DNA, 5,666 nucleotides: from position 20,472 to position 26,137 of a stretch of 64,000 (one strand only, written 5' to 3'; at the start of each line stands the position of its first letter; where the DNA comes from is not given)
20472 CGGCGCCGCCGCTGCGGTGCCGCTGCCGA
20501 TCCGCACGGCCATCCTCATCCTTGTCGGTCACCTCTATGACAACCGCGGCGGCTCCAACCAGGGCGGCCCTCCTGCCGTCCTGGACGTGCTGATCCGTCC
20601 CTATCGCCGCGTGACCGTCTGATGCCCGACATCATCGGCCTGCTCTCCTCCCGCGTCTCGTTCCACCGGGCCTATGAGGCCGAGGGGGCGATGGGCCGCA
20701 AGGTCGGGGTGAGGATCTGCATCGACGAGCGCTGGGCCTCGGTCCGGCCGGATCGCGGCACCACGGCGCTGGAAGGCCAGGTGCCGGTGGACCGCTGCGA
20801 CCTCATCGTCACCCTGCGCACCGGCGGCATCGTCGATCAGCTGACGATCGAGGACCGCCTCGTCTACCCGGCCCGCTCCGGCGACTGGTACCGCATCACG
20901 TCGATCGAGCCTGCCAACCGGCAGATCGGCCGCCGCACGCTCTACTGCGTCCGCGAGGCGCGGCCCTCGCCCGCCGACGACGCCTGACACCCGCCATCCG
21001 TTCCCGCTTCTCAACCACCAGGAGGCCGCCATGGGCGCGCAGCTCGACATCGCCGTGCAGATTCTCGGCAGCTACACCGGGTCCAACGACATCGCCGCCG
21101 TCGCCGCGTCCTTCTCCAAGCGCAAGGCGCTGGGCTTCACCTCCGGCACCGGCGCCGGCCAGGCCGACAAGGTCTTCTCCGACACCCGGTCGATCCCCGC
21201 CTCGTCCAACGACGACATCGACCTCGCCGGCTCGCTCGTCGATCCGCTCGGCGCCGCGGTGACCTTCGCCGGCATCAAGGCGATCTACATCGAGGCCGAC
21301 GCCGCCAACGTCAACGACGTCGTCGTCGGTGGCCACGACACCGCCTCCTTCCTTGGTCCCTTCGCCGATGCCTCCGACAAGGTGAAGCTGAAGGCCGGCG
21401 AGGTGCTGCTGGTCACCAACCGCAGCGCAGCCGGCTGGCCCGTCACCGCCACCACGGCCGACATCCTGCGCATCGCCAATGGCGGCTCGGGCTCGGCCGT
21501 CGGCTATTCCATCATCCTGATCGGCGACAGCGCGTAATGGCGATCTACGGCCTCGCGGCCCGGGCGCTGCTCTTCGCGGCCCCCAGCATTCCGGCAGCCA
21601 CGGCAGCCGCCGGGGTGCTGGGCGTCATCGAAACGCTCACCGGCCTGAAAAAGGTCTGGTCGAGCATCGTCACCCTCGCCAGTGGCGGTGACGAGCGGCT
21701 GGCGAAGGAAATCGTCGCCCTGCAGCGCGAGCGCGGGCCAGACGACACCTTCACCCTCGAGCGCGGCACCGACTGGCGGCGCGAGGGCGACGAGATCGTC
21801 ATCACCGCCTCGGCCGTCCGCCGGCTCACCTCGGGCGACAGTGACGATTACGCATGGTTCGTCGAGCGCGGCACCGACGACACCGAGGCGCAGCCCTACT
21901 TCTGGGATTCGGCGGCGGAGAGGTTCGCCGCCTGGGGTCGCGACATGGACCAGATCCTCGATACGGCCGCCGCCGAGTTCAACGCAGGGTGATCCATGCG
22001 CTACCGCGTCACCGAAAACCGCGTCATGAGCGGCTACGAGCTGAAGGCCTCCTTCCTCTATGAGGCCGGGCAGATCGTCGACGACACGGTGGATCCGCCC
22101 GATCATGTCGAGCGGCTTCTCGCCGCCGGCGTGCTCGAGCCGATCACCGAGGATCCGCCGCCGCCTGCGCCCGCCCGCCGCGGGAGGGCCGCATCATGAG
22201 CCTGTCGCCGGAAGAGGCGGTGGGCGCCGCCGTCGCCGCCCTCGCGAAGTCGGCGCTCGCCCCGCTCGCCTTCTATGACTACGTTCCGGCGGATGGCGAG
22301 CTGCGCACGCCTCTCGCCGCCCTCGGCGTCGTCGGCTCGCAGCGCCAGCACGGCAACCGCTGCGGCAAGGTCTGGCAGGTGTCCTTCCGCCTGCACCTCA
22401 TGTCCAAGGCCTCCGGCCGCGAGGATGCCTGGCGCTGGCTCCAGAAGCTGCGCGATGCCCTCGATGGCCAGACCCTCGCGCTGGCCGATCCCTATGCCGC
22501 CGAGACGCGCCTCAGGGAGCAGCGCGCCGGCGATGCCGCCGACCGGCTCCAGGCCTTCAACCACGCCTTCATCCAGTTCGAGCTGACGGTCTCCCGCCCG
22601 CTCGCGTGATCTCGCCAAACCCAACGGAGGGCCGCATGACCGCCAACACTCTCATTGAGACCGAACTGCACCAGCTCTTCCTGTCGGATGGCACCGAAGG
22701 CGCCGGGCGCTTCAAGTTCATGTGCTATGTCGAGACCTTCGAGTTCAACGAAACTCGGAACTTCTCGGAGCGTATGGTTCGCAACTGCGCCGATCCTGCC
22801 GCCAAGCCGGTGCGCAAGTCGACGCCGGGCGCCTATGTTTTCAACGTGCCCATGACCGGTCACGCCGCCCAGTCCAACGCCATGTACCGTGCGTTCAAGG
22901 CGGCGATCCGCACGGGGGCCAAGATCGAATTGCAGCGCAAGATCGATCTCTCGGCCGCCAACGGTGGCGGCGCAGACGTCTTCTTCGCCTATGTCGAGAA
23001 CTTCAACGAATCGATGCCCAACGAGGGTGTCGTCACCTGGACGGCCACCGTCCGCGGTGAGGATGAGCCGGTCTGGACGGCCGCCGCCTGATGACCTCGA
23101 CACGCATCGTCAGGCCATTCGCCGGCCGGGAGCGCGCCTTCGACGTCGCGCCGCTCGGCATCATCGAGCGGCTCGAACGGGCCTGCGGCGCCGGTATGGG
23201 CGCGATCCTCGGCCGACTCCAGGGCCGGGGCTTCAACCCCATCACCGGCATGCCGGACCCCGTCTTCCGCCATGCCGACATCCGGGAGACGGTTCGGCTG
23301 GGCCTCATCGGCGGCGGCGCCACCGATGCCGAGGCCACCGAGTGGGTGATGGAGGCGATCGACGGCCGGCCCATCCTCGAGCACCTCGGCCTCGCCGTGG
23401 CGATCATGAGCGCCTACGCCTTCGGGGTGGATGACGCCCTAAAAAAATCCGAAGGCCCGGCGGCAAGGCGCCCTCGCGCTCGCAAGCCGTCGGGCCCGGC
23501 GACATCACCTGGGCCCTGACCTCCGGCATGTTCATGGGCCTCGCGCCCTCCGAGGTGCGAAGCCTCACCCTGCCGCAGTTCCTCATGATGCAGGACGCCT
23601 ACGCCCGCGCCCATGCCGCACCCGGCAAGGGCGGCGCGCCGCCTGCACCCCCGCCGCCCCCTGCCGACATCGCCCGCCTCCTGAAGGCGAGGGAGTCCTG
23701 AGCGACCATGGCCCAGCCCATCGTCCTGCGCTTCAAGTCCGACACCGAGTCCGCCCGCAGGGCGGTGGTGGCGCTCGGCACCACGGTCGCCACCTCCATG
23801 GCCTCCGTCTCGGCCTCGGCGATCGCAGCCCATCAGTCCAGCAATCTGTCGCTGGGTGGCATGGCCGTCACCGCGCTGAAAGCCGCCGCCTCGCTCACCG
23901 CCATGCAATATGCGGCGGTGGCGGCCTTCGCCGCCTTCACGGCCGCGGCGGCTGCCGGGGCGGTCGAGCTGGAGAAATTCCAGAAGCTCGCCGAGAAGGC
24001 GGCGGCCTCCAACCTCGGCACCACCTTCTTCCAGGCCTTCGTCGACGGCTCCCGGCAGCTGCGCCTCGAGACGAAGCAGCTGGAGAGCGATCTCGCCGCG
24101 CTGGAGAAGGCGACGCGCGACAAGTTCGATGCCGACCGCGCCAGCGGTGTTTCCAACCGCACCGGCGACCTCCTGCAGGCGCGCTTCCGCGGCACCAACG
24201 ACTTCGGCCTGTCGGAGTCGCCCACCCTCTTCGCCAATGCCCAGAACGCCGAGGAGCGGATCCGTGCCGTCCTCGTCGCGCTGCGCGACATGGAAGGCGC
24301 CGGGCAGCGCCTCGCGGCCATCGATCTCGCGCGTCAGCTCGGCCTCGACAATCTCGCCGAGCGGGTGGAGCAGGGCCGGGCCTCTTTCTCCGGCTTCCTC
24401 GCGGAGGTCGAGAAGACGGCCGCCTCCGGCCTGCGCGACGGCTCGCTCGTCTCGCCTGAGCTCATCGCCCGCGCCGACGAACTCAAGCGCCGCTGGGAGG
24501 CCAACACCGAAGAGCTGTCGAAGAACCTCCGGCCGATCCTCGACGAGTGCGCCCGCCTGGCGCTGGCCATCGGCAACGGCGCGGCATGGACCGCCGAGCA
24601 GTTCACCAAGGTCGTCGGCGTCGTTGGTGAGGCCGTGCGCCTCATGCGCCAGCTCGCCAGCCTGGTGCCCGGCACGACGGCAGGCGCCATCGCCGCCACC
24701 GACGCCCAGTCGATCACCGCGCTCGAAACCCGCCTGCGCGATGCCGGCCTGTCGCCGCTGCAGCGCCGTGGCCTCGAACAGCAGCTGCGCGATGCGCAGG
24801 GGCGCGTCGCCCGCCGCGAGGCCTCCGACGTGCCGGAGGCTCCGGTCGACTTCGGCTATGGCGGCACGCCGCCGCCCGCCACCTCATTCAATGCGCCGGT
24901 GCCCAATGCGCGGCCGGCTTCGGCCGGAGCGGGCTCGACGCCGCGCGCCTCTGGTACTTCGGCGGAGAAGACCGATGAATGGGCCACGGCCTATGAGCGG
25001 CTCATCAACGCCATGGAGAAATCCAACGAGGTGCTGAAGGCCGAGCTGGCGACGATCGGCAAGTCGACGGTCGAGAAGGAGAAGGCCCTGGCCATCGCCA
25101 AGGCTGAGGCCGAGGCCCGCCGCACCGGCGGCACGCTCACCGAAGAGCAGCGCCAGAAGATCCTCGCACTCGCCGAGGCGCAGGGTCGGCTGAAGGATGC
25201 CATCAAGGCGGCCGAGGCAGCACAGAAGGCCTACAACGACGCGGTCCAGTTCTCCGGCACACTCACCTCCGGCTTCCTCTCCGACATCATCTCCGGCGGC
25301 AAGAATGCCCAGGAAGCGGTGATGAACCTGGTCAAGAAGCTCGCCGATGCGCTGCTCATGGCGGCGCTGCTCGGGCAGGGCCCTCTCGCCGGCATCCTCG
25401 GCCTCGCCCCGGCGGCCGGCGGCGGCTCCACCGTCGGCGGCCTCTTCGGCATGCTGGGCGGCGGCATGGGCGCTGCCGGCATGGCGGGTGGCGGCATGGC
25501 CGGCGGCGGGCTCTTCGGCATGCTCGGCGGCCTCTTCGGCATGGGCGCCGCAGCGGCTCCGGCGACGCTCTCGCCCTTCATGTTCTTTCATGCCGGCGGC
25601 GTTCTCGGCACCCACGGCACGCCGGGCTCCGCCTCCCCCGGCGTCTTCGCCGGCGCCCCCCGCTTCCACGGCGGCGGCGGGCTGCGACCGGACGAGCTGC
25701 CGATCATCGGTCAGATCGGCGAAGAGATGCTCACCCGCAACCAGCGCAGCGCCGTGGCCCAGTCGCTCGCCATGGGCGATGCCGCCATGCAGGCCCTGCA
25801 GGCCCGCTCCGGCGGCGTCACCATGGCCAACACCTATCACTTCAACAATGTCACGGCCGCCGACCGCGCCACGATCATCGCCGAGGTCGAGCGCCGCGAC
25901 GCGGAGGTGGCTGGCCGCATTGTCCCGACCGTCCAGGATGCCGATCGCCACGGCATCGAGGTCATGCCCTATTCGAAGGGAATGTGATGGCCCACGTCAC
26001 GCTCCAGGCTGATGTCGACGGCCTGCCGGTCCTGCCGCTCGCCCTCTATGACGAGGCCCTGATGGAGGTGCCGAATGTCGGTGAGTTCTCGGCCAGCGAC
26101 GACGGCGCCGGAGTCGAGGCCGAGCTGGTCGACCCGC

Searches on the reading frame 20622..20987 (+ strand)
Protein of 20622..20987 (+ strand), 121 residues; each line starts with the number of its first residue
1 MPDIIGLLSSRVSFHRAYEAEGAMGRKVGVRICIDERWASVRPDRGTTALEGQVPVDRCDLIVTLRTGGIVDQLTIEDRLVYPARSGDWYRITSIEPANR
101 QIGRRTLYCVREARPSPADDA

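Call 27: find_encoding_contigs(protein=window:20622-20987:+, flank=10000, max_places=10)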
Protein window:20622-20987:+ (121 aa): 3 contigs read that carry it; 1 place shown.
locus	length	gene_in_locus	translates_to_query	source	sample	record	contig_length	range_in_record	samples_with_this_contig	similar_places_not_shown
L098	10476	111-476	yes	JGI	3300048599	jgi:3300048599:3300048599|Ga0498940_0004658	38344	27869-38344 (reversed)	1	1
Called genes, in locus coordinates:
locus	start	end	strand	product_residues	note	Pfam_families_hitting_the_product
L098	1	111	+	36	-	?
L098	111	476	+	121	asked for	-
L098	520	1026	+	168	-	-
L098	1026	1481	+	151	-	-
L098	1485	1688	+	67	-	-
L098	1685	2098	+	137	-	PF11367:Tail_completion_gp17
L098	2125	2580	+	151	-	-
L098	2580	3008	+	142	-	PF11836:Phage_TAC_11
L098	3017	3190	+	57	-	-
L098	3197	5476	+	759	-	-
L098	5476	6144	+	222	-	-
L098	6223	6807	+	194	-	-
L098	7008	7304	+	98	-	PF22262:DUF6950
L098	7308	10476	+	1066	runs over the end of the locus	PF13550:Phage-tail_3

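Call 34: search_protein_families(library=pfam, proteins=[L101:18792-19814:+, L101:17620-18705:-, L101:15914-17371:+, L101:2745-5405:+, L101:12267-13019:-], max_evalue=0.01)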
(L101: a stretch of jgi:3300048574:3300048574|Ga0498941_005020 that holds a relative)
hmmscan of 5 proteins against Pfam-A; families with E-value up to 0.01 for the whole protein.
L101:18792-19814:+ (341 aa): 1 family
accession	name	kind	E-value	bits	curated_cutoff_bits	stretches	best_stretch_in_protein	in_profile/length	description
PF01207.24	Dus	-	9.7e-84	281.6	20.4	1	26-322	2-290/311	Dihydrouridine synthase (Dus)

L101:17620-18705:- (361 aa): 1 family
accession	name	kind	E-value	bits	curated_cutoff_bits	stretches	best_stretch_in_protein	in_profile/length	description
PF00589.27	Phage_integrase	-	8.3e-14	52.2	27.1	1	183-342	5-169/172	Phage integrase family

L101:15914-17371:+ (485 aa): 1 family
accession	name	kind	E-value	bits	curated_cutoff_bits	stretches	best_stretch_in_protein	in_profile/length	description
PF01464.25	SLT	-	6.3e-08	32.6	21.3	1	341-440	7-86/117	Transglycosylase SLT domain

L101:2745-5405:+ (886 aa): 0 families

L101:12267-13019:- (250 aa): 2 families
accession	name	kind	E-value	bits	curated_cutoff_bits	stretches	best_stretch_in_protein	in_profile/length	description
PF01972.22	SDH_protease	-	8.2e-22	78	31.3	1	8-126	76-191/286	ClpP-like SDH-type serine proteinase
PF25145.1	NfeD1b_N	-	3e-05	24.1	40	1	30-87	38-94/189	NfeD1b, N-terminal domain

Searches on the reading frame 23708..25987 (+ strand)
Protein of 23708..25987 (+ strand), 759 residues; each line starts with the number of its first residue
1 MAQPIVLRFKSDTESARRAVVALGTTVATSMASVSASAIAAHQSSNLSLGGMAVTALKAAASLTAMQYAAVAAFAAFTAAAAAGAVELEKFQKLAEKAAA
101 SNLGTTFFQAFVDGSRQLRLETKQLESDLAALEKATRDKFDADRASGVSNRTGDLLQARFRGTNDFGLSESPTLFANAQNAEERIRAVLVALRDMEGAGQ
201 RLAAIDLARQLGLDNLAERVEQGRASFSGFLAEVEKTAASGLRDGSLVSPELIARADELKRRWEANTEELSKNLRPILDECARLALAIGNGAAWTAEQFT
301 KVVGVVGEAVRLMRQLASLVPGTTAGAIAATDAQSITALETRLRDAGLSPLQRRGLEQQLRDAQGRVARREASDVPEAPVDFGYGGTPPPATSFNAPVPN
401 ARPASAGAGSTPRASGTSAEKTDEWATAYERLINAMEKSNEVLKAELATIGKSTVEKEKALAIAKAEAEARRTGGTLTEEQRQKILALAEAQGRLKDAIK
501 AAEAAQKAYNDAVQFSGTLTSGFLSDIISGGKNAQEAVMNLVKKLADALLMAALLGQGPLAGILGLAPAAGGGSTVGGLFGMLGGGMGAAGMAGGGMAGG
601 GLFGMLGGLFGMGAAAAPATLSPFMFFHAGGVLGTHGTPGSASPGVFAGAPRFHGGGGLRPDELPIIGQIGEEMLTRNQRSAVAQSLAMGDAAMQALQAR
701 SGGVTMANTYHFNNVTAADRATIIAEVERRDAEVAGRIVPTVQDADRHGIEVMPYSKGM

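Call 34: search_protein_families(library=pfam, proteins=[L101:18792-19814:+, L101:17620-18705:-, L101:15914-17371:+, L101:2745-5405:+, L101:12267-13019:-], max_evalue=0.01)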
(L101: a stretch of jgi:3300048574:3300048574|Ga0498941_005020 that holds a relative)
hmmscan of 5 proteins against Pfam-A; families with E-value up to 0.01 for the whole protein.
L101:18792-19814:+ (341 aa): 1 family
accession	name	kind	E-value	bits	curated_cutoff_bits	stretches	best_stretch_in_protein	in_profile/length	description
PF01207.24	Dus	-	9.7e-84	281.6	20.4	1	26-322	2-290/311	Dihydrouridine synthase (Dus)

L101:17620-18705:- (361 aa): 1 family
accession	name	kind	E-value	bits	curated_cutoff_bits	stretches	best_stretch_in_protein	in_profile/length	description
PF00589.27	Phage_integrase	-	8.3e-14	52.2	27.1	1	183-342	5-169/172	Phage integrase family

L101:15914-17371:+ (485 aa): 1 family
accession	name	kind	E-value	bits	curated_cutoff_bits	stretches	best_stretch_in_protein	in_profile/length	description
PF01464.25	SLT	-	6.3e-08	32.6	21.3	1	341-440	7-86/117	Transglycosylase SLT domain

L101:2745-5405:+ (886 aa): 0 families

L101:12267-13019:- (250 aa): 2 families
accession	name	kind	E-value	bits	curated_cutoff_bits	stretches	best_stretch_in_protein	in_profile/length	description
PF01972.22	SDH_protease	-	8.2e-22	78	31.3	1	8-126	76-191/286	ClpP-like SDH-type serine proteinase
PF25145.1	NfeD1b_N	-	3e-05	24.1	40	1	30-87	38-94/189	NfeD1b, N-terminal domain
